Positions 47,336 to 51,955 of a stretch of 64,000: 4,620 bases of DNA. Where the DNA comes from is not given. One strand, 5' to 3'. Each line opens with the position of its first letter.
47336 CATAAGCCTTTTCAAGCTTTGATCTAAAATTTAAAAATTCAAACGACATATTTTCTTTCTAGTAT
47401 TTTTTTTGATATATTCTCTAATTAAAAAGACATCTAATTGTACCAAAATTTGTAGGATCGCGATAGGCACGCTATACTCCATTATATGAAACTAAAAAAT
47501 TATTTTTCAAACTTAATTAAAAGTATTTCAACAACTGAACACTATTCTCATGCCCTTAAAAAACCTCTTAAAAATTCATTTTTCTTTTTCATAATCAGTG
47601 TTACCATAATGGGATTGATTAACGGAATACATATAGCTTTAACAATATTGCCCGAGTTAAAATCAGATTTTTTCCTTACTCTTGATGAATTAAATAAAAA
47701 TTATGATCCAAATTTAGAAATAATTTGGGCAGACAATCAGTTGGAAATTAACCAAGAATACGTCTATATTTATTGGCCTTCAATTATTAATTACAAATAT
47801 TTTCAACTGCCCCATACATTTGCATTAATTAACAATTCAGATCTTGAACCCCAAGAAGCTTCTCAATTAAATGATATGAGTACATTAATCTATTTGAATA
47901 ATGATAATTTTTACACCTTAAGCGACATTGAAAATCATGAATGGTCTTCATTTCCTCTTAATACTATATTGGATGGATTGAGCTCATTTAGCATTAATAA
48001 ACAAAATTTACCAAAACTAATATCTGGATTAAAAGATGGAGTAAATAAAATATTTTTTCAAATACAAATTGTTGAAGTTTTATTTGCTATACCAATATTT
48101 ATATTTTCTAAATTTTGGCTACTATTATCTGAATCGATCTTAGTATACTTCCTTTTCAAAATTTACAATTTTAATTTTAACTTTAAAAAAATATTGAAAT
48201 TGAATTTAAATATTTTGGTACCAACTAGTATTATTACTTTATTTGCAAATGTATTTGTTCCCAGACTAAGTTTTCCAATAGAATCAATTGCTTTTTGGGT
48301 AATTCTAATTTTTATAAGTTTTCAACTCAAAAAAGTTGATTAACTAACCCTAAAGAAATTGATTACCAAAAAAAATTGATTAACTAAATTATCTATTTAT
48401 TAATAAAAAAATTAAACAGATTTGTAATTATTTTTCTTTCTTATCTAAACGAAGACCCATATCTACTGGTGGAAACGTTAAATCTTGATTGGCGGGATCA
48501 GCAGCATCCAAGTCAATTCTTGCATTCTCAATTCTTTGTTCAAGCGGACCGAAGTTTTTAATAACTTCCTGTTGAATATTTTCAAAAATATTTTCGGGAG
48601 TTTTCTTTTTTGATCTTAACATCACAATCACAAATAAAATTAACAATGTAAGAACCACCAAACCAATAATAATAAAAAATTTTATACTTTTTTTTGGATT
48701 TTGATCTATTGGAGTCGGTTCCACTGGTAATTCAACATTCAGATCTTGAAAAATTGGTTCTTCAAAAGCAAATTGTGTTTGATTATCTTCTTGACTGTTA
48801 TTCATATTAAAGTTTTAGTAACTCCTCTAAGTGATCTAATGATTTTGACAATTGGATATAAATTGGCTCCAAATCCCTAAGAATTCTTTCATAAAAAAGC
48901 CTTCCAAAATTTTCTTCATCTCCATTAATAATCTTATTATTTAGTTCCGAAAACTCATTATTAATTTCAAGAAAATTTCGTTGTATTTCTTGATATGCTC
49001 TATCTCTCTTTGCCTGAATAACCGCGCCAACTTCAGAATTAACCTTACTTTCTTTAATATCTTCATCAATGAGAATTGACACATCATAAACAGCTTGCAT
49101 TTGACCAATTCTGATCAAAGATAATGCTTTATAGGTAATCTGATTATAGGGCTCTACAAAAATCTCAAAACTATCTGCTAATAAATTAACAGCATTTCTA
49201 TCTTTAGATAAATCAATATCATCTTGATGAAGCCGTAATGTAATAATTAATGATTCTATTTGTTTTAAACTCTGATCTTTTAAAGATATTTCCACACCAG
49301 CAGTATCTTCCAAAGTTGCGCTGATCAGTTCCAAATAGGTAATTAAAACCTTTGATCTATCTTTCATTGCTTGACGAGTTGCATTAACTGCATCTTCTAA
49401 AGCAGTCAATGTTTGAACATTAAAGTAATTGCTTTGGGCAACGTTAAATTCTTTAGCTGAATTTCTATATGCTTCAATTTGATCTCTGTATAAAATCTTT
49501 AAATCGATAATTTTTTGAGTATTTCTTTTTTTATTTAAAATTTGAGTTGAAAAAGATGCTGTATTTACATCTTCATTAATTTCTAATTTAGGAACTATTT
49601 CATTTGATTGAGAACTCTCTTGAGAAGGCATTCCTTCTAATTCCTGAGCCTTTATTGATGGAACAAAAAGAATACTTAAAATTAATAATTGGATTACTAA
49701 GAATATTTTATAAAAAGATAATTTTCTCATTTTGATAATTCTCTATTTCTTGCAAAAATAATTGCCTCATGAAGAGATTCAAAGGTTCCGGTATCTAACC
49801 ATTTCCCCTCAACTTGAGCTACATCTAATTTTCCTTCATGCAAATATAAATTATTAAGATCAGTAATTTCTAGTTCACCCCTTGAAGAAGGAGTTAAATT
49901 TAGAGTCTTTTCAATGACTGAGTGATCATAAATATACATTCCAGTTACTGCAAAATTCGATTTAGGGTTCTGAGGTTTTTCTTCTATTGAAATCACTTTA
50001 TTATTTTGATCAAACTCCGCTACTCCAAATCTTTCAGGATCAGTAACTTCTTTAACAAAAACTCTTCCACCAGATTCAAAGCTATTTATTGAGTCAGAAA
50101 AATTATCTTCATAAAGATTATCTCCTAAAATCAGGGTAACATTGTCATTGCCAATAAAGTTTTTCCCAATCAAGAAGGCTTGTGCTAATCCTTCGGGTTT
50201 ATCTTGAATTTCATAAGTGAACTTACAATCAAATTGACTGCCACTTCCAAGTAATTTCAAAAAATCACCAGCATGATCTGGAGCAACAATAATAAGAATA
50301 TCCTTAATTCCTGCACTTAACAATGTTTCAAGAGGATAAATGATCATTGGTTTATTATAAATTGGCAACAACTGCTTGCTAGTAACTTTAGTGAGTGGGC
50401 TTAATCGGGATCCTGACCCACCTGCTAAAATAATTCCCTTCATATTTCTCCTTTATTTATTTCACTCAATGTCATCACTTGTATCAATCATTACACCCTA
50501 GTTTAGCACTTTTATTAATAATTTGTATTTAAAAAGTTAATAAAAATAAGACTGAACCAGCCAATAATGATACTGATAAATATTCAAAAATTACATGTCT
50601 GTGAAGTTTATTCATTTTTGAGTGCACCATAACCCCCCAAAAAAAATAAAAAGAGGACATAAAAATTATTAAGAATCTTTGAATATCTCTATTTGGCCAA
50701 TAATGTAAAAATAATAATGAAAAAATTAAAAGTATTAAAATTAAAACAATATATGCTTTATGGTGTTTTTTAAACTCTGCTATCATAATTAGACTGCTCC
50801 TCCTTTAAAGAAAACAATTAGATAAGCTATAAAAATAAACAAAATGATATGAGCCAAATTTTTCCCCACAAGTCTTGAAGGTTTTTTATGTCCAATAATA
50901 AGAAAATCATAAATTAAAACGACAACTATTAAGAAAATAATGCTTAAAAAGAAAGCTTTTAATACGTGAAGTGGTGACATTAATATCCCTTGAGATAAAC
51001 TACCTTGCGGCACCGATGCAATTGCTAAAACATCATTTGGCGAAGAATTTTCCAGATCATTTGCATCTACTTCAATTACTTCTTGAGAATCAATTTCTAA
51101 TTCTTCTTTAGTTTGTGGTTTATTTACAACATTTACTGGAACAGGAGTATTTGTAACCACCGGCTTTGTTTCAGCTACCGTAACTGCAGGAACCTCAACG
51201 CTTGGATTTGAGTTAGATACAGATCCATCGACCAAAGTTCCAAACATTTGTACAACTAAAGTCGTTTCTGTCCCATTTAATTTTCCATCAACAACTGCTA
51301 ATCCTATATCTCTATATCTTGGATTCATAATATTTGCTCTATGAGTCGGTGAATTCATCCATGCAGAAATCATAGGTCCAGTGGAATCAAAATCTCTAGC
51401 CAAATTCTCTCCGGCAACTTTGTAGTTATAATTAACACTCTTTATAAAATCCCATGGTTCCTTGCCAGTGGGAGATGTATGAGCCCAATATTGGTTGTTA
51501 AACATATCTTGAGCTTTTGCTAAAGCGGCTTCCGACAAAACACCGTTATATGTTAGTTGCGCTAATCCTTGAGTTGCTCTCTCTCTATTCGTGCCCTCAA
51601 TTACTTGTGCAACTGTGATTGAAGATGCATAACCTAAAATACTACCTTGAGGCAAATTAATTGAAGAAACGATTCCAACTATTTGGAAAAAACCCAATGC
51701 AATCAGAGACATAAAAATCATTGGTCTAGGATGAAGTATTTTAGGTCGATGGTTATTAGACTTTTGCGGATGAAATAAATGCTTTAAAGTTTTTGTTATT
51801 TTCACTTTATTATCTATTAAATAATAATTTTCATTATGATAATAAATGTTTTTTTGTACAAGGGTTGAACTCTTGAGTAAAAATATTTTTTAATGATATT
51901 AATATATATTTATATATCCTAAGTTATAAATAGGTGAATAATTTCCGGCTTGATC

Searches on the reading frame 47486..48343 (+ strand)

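Call 87: search_protein_families(library=pfam, proteins=[window:47486-48343:+], max_evalue=0.001)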
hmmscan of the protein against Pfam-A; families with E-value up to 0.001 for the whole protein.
window:47486-48343:+ (285 aa): 1 family
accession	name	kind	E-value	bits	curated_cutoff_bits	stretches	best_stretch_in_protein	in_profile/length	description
PF06691.16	DUF1189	-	6.3e-07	29.6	28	1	7-277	1-239/244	Protein of unknown function (DUF1189)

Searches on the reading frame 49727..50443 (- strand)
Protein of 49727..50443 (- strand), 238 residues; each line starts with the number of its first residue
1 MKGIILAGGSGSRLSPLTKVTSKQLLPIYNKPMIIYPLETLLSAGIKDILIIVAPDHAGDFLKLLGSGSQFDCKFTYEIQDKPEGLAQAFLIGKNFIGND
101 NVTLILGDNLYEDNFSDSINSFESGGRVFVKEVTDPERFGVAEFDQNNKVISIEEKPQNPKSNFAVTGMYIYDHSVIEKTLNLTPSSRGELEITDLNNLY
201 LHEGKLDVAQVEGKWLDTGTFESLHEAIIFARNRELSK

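Call 87: search_protein_families(library=pfam, proteins=[window:49727-50443:-], max_evalue=0.001)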
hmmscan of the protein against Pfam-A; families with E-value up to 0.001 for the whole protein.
window:49727-50443:- (238 aa): 2 families
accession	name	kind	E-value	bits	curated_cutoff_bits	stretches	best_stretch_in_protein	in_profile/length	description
PF00483.29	NTP_transferase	-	1.1e-64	218.8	21.2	1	2-230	1-241/245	Nucleotidyl transferase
PF12804.13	NTP_transf_3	-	2.8e-10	41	27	1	3-109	1-96/160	MobA-like NTP transferase domain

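Call 92: search_protein_families(library=ncbifam, proteins=[window:49727-50443:-], max_evalue=0.00001)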
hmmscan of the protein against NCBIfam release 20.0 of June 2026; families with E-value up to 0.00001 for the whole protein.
window:49727-50443:- (238 aa): 26 families (the best 25 are shown)
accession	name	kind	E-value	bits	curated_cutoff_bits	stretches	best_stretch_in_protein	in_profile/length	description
TIGR01207.1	rmlA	equivalog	2.4e-93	312.4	360.65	1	2-231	1-236/286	glucose-1-phosphate thymidylyltransferase RfbA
NF012024.0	PRK15480.1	equivalog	9.5e-86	287.5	588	1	2-230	5-239/292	glucose-1-phosphate thymidylyltransferase RfbA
TIGR01208.1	rmlA_long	equivalog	7e-65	219.2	320.25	1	2-228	1-231/353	glucose-1-phosphate thymidylyltransferase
TIGR03992.1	Arch_glmU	subfamily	1.2e-45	156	292.1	1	1-220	1-216/393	bifunctional sugar-1-phosphate nucleotidylyltransferase/acetyltransferase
NF041313.1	UDPGP_AglF_Halo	equivalog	2.4e-34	118.8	400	1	1-226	1-229/234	UTP--glucose-1-phosphate uridylyltransferase AglF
NF041173.1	Sug_nt_acttase_Thmprot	equivalog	5.7e-34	117.7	600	1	1-220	1-216/405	bifunctional sugar-1-phosphate nucleotidylyltransferase/acetyltransferase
TIGR01099.1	galU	equivalog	1.3e-29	103.6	326.8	2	73-222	94-256/261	UTP--glucose-1-phosphate uridylyltransferase GalU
NF052502.1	man1P_GTase_Rv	exception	7.8e-22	77.6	440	1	3-222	3-221/352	mannose-1-phosphate guanylyltransferase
NF003670.0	PRK05293.1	equivalog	3.1e-21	75.8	470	1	3-228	7-255/382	glucose-1-phosphate adenylyltransferase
NF045761.1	NAMPUrTaseMurU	equivalog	1.6e-20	73.9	250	1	1-226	1-222/226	N-acetylmuramate alpha-1-phosphate uridylyltransferase MurU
TIGR02091.1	glgC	equivalog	5.2e-18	65.3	424.9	1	100-229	114-257/364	glucose-1-phosphate adenylyltransferase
NF049965.1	GlMnHpPGnyltfHddC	equivalog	6e-15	55.5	300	1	1-179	1-174/221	D-glycero-D-manno-heptose 1-phosphate guanosyltransferase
NF009928.0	PRK13389.1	equivalog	1.9e-14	53.6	548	2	2-53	10-61/302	UTP--glucose-1-phosphate uridylyltransferase GalU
NF007516.0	PRK10122.1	equivalog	7.2e-13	48.3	534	1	2-53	5-56/297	UTP--glucose-1-phosphate uridylyltransferase GalF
TIGR02623.1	G1P_cyt_trans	equivalog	4.5e-12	46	300.25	0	1-53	1-53/255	glucose-1-phosphate cytidylyltransferase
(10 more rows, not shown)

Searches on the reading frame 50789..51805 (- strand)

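Call 87: search_protein_families(library=pfam, proteins=[window:50789-51805:-], max_evalue=0.001)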
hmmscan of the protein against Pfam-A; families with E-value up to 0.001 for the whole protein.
window:50789-51805:- (338 aa): 1 family
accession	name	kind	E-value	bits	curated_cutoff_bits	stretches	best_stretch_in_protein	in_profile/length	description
PF00188.32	CAP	-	7.9e-18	65.8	21.1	1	72-187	4-116/117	Cysteine-rich secretory protein family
